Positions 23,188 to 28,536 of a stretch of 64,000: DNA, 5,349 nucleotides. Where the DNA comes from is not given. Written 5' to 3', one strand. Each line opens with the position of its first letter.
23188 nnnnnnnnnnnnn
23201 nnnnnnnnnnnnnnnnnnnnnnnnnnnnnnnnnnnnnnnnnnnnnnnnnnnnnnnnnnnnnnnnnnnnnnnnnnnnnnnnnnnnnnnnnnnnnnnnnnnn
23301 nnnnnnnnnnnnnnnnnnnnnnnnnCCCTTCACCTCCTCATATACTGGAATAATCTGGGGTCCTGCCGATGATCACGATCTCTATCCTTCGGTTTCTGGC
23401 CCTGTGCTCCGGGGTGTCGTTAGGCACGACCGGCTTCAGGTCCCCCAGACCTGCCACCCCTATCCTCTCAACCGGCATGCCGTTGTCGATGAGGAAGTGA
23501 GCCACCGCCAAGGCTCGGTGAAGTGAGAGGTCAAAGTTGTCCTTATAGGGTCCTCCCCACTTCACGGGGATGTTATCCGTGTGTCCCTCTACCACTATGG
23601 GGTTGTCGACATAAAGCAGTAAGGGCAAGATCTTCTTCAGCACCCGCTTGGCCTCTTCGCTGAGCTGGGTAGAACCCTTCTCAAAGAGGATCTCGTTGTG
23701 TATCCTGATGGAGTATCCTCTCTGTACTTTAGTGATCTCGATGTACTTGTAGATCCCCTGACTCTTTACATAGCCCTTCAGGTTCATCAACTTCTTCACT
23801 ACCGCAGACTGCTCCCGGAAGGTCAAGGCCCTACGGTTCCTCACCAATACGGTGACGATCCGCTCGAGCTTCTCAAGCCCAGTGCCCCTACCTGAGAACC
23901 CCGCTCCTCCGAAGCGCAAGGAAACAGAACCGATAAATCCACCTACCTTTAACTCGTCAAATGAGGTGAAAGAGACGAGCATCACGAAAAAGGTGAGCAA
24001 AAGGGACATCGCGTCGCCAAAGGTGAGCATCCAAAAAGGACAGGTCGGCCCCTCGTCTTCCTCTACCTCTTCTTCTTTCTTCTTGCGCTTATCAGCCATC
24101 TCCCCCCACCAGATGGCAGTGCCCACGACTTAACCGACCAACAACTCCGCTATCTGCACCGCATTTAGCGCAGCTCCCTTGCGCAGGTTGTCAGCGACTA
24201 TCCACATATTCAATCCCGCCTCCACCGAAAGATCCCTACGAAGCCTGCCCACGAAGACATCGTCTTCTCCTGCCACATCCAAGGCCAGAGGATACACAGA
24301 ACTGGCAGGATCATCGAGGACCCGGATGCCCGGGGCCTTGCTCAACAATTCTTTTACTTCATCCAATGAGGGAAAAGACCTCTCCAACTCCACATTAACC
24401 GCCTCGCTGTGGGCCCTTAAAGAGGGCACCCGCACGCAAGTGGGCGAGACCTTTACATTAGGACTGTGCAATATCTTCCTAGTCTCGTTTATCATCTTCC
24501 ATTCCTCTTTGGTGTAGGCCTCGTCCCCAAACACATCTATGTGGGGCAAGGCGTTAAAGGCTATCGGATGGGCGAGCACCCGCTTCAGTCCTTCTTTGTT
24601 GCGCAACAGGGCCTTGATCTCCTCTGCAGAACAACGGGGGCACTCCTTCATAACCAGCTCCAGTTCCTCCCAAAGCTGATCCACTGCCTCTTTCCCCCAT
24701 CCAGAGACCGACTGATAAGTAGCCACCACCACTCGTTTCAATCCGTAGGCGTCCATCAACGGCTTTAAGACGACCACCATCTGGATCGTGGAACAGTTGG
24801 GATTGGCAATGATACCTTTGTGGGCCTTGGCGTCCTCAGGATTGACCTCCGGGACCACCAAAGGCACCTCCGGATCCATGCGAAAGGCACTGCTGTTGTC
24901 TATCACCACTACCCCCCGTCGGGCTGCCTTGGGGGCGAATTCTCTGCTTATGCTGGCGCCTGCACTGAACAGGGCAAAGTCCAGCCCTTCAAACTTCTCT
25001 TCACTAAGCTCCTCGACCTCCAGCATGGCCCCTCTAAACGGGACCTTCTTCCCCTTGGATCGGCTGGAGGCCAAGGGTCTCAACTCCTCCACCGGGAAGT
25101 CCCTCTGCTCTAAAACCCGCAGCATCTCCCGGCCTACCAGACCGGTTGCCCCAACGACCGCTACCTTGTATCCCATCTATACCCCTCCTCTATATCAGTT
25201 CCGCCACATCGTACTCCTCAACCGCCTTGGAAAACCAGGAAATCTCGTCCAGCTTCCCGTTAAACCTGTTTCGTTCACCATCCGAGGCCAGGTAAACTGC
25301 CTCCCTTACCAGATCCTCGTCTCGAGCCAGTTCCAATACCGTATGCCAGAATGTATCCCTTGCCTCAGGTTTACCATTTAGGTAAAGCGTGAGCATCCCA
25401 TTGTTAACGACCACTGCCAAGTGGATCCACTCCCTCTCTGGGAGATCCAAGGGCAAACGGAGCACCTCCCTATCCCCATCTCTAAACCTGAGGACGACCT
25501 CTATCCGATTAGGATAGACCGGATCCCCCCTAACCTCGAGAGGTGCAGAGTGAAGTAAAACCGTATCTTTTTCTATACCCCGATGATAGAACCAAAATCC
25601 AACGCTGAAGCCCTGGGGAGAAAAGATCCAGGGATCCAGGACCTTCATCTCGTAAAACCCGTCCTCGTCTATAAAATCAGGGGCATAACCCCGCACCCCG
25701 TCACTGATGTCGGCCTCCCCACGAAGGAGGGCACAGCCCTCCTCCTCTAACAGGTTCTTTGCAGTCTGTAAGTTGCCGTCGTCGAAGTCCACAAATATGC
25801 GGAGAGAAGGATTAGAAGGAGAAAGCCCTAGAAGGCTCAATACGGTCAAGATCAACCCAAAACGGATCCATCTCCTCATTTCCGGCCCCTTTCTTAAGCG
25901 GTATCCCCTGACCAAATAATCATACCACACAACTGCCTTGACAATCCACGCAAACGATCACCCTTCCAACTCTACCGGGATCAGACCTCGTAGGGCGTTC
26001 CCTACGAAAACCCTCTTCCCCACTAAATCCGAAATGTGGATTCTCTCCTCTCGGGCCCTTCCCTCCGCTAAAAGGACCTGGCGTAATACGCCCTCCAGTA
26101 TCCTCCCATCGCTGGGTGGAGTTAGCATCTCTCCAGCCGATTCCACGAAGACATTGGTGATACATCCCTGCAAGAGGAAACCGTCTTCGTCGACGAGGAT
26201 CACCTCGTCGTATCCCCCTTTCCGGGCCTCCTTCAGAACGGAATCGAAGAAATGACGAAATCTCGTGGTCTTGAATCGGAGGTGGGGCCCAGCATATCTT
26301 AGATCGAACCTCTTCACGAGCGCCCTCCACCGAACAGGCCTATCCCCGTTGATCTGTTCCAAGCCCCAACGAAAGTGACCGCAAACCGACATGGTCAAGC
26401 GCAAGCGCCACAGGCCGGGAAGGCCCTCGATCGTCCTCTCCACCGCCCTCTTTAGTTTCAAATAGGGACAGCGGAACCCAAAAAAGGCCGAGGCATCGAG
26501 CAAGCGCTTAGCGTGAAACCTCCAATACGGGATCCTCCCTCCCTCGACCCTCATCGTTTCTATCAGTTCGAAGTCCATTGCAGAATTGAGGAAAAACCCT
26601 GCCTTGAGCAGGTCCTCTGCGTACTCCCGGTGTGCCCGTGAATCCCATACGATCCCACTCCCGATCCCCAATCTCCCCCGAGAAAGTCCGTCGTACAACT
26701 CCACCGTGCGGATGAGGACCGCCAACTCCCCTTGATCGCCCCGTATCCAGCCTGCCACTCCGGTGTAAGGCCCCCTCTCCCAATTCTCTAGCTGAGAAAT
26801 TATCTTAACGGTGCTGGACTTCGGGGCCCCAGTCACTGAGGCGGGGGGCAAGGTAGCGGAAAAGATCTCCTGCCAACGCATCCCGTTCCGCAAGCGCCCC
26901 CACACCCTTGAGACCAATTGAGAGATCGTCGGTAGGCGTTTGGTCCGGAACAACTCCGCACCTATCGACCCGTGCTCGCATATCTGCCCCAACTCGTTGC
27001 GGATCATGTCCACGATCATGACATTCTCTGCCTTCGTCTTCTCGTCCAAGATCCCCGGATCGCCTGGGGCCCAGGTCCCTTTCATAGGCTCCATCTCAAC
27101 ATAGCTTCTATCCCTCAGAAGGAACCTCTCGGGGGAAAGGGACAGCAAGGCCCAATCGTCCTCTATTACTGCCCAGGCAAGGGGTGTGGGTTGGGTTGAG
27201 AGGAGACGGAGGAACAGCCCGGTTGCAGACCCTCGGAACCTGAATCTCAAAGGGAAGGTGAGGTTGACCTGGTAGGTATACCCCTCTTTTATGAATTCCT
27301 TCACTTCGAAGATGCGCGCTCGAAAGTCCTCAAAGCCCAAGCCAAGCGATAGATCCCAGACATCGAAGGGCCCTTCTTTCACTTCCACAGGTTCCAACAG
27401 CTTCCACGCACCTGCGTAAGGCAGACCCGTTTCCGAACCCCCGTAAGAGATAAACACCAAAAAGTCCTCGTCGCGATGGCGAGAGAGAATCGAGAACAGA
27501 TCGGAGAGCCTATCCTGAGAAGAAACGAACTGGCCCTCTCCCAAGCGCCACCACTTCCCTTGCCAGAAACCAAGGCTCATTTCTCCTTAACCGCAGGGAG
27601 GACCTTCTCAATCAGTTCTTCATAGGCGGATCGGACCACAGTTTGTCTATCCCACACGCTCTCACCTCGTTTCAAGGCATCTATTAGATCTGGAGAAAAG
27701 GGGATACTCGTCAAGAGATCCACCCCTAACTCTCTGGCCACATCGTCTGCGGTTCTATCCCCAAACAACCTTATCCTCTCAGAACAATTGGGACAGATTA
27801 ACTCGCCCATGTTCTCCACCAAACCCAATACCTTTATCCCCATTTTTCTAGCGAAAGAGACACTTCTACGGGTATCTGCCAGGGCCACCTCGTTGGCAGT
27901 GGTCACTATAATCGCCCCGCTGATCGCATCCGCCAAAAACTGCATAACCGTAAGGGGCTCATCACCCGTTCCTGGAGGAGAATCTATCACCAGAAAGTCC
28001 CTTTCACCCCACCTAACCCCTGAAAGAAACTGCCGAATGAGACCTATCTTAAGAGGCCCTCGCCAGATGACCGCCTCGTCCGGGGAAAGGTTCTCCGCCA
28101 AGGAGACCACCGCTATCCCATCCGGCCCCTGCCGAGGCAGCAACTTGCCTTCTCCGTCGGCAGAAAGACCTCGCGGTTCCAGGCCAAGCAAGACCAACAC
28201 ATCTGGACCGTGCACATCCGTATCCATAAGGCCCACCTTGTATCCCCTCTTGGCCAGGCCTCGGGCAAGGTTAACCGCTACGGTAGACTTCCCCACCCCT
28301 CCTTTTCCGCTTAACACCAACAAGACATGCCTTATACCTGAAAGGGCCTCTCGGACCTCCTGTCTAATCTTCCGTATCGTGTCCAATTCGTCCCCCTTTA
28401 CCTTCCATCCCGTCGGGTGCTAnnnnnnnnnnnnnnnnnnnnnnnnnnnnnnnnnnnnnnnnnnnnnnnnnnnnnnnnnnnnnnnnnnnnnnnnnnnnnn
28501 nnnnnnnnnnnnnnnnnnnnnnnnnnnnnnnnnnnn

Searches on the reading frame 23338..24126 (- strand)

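Call 8: search_protein_families(library=pfam, proteins=[window:23338-24126:-], max_evalue=0.001)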
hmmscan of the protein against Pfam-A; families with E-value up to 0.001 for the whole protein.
window:23338-24126:- (262 aa): 2 families
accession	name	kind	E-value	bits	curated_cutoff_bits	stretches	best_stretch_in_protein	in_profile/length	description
PF00691.25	OmpA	-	1.1e-19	71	27.2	1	147-246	1-98/98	OmpA family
PF13677.11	MotB_plug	-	1.3e-12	47.5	24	1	14-68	1-54/58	Membrane MotB of proton-channel complex MotA/MotB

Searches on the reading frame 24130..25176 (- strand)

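Call 8: search_protein_families(library=pfam, proteins=[window:24130-25176:-], max_evalue=0.001)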
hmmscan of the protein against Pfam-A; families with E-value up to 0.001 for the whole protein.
window:24130-25176:- (348 aa): 2 families
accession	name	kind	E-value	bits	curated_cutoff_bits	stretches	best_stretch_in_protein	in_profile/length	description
PF02774.23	Semialdhyde_dhC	-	5.3e-51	173.8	26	1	137-333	1-184/184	Semialdehyde dehydrogenase, dimerisation domain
PF01118.30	Semialdhyde_dh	-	3.6e-39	134.3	26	1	4-118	1-120/121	Semialdehyde dehydrogenase, NAD binding domain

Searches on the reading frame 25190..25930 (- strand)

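Call 8: search_protein_families(library=pfam, proteins=[window:25190-25930:-], max_evalue=0.001)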
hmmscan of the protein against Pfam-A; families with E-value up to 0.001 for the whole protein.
window:25190-25930:- (246 aa): 1 family
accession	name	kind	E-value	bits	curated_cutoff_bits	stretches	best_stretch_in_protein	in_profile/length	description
PF13385.13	Laminin_G_3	-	4.1e-13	50.2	27.6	1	103-243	14-151/151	Concanavalin A-like lectin/glucanases superfamily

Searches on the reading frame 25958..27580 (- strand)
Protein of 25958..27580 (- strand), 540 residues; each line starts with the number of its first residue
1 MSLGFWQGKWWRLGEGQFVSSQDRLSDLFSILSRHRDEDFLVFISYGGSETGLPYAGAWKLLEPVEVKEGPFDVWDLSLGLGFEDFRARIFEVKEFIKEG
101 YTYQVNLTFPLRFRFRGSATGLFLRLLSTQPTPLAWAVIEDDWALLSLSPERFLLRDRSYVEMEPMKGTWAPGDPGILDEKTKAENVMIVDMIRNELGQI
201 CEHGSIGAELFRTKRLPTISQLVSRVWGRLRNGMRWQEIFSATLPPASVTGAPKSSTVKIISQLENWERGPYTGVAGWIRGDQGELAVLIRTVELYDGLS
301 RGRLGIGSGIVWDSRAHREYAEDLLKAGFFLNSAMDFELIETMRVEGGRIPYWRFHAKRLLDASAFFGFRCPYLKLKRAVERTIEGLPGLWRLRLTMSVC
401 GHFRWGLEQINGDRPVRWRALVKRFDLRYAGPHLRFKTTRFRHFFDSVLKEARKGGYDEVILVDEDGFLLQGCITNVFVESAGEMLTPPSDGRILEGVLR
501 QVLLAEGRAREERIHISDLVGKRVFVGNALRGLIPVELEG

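Call 8: search_protein_families(library=pfam, proteins=[window:25958-27580:-], max_evalue=0.001)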
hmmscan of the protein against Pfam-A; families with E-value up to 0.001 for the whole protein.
window:25958-27580:- (540 aa): 2 families
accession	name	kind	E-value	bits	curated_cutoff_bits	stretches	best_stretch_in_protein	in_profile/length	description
PF00425.24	Chorismate_bind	-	4.2e-59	200.6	27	1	84-326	3-257/257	chorismate binding enzyme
PF01063.24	Aminotran_4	-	2.4e-30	106.5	28.5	1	339-536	2-220/223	Amino-transferase class IV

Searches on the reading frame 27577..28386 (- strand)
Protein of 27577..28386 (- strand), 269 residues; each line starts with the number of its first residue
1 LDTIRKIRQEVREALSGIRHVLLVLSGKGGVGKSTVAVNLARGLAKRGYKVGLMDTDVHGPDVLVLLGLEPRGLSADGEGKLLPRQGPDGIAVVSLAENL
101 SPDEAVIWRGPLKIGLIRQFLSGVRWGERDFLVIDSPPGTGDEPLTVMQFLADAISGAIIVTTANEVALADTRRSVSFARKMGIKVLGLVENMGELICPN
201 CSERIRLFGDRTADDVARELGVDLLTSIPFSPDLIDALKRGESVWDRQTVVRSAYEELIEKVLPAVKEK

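Call 8: search_protein_families(library=pfam, proteins=[window:27577-28386:-], max_evalue=0.001)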
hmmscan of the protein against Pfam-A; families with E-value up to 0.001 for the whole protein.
window:27577-28386:- (269 aa): 11 families
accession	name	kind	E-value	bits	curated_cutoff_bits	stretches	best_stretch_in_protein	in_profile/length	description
PF10609.15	ParA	-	6.6e-80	268.5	27.1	1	18-262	2-245/246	NUBPL iron-transfer P-loop NTPase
PF01656.29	CbiA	-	1.8e-14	54.2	25.4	1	23-244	2-125/125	CobQ/CobB/MinD/ParA nucleotide binding domain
PF13614.12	AAA_31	-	1.5e-09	38.5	27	1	22-58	4-40/177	AAA domain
PF02374.21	ArsA_ATPase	-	2e-07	31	24.3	1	23-57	4-38/305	Anion-transporting ATPase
PF00142.24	Fer4_NifH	-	7.6e-07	29.3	25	1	24-57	4-37/271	4Fe-4S iron sulfur cluster binding proteins, NifH/frxC family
PF09140.17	MipZ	-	4.2e-06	26.7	20.7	1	20-58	1-39/262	ATPase MipZ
PF13500.12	AAA_26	-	1.6e-05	25.3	27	0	146-235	115-195/198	AAA domain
PF25199.1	nSTAND_NTPase5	-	9.8e-05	22.6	34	0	5-57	26-79/145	Novel STAND NTPase 5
PF20720.3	nSTAND3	-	0.00023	21.4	27.2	1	19-51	16-48/155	Novel STAND NTPase 3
PF13481.12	AAA_25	-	0.00036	20.6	27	1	10-51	21-63/195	AAA domain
PF00448.28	SRP54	-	0.00099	19.2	22.7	0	23-58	4-39/196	SRP54-type protein, GTPase domain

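Call 21: find_related_loci(query=A2, collection=genome_contigs, flank=10000)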
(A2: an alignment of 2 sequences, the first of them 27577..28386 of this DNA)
Query A2 (269 aa) in genome_contigs; peptide patterns used: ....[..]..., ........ (x = any residue, [..] = any of these).
469 stretches matched a pattern; 408 encode a relative of the query (tblastn E <= 1e-3); the best 80 are kept; 80 distinct loci.
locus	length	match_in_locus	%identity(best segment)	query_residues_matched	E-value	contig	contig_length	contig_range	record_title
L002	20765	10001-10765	47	8-262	4e-76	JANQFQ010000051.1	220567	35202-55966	MAG: Desulfobacterales bacterium isolate PL23a_bin.99 k99_5184426, whole genome shotgun sequence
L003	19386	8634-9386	48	12-262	2e-73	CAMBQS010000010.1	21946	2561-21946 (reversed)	MAG: Desulfocicer vacuolatum DSM 3385 isolate MiH-14oct19-180 genome assembly, contig: MiH-14oct19-C4679, whole genome s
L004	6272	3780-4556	44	5-263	3e-73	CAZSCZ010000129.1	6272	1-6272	MAG TPA_asm: uncultured Spirochaetia bacterium isolate binchicken_co256_261 genome assembly, contig: NODE_38040_length_6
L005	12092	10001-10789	45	11-262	4e-73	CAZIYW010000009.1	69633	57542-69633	MAG TPA_asm: uncultured Fibrobacterota bacterium isolate binchicken_co256_1030 genome assembly, contig: NODE_322_length_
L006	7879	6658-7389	49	9-263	9e-73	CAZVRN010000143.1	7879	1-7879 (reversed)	MAG TPA_asm: uncultured Thermodesulfobacteriota bacterium isolate binchicken_co19_575 genome assembly, contig: NODE_1610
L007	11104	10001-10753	48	12-262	1e-72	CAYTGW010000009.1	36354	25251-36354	MAG TPA_asm: uncultured Desulfocicer sp. isolate binchicken_co232_164 genome assembly, contig: NODE_1897_length_36354_co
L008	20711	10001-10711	51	8-246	3e-72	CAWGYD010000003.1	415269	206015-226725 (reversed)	MAG: uncultured delta proteobacterium isolate MFD01721.bin.2.120 genome assembly, contig: contig_20059, whole genome sho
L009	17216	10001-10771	47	11-267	1e-71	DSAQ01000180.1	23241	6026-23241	MAG TPA_asm: Proteobacteria bacterium isolate SpSt-1152 Ga0129302_1000807, whole genome shotgun sequence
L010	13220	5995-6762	46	10-263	2e-71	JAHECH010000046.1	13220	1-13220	MAG: Deltaproteobacteria bacterium isolate Ww165 NODE_10037_length_13220_cov_2.792885, whole genome shotgun sequence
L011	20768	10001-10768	45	9-262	1e-71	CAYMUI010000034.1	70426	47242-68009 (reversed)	MAG TPA_asm: uncultured Desulfobacterales bacterium isolate binchicken_co219_62 genome assembly, contig: k141_695468, wh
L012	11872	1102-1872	48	11-267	4e-71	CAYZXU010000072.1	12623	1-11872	MAG TPA_asm: uncultured Desulfobacteraceae bacterium isolate SRP141559_co1_202 genome assembly, contig: NODE_2831_length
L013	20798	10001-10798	44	3-269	4e-71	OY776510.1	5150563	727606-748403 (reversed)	MAG: Spirochaetia bacterium isolate 10f9290b-63d0-4de7-b2b2-356c5ab5f7f1 genome assembly, chromosome: 1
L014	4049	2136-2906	46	8-262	4e-71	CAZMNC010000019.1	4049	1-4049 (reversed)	MAG TPA_asm: uncultured Desulfobacterales bacterium isolate binchicken_co219_457 genome assembly, contig: k141_951212, w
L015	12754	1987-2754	46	10-263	4e-71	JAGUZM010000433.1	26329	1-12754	MAG: Deltaproteobacteria bacterium isolate DeMMO6_18 c_000000003573, whole genome shotgun sequence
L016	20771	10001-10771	47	11-267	2e-71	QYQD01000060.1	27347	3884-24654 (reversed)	MAG: Deltaproteobacteria bacterium isolate PowLak16_MAG11 c_000000018131, whole genome shotgun sequence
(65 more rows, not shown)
